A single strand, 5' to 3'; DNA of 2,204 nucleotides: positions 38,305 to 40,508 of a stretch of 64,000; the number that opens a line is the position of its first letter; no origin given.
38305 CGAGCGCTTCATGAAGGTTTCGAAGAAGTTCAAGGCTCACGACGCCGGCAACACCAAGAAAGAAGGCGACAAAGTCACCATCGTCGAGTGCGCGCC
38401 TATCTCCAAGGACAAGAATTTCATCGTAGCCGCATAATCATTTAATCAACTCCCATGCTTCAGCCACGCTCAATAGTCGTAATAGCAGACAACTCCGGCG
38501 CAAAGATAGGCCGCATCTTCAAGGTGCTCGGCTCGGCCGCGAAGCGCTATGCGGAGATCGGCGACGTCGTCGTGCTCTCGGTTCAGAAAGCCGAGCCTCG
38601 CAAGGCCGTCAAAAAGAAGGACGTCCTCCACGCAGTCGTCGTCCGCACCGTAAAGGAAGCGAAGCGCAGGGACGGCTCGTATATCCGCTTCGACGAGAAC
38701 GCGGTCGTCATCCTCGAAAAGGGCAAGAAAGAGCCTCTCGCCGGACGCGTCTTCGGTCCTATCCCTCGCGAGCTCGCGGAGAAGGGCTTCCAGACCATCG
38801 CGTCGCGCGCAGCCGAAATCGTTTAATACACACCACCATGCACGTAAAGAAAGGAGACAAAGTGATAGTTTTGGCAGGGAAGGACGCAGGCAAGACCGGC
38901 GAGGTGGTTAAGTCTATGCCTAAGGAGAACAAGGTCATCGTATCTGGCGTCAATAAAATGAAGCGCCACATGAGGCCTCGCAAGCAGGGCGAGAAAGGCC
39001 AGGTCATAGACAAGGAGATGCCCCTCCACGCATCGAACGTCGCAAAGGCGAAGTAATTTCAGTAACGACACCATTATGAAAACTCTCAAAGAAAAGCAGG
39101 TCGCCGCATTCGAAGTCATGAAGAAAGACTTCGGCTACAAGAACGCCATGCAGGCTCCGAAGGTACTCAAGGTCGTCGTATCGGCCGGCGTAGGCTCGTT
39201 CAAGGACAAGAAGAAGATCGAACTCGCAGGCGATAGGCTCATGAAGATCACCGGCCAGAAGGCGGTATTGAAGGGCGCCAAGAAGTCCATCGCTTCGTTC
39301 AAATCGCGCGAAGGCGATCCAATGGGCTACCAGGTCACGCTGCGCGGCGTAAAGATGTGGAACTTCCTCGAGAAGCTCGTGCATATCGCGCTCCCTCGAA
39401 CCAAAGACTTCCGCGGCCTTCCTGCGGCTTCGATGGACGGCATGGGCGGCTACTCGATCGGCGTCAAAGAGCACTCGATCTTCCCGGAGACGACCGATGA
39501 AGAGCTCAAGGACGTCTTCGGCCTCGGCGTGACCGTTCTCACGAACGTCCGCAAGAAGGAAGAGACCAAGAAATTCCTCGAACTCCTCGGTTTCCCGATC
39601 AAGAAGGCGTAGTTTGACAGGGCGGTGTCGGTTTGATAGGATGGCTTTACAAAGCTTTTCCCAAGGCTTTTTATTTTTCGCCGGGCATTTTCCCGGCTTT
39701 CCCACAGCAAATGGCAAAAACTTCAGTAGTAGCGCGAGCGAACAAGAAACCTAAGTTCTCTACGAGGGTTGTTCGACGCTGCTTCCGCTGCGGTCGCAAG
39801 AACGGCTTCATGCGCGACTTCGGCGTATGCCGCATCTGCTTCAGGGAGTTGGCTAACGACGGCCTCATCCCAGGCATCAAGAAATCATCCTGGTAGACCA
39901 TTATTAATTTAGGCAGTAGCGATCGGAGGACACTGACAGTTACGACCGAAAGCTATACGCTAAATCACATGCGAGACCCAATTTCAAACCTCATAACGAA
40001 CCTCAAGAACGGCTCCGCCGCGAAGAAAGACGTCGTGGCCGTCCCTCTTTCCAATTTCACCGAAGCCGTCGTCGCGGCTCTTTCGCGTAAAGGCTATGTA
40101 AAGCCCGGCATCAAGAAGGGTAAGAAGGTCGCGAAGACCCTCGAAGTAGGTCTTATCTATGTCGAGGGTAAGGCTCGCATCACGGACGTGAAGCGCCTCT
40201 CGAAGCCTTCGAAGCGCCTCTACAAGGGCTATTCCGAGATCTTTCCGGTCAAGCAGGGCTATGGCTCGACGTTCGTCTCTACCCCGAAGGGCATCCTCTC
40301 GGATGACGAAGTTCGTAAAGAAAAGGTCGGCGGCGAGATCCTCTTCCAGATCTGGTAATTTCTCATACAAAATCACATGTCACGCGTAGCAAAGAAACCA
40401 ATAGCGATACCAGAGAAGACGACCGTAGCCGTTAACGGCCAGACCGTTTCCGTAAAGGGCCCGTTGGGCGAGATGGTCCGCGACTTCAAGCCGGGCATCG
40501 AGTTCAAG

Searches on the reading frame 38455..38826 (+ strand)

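Call 43: search_protein_families(library=pfam, proteins=[window:38455-38826:+], max_evalue=0.01)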
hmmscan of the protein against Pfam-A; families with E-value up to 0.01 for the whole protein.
window:38455-38826:+ (123 aa): 1 family
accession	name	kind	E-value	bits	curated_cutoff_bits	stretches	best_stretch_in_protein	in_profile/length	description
PF00238.24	Ribosomal_L14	-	1.4e-41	141.7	23.6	1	1-123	1-122/122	Ribosomal protein L14p/L23e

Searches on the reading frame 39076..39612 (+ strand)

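Call 43: search_protein_families(library=pfam, proteins=[window:39076-39612:+], max_evalue=0.01)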
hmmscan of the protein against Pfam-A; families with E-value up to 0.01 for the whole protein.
window:39076-39612:+ (178 aa): 2 families
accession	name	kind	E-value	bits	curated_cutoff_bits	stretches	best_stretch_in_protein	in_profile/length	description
PF00673.26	Ribosomal_L5_C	-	2.7e-26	92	27.8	1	82-174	1-93/94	ribosomal L5P family C-terminus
PF00281.24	Ribosomal_L5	-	2.2e-16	60.3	34.9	1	23-78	1-57/57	Ribosomal protein L5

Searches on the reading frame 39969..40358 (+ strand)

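Call 43: search_protein_families(library=pfam, proteins=[window:39969-40358:+], max_evalue=0.01)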
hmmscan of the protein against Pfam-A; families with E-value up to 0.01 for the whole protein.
window:39969-40358:+ (129 aa): 1 family
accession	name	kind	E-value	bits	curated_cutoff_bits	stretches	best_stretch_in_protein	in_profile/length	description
PF00410.24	Ribosomal_S8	-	1e-31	110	24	1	3-129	1-126/126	Ribosomal protein S8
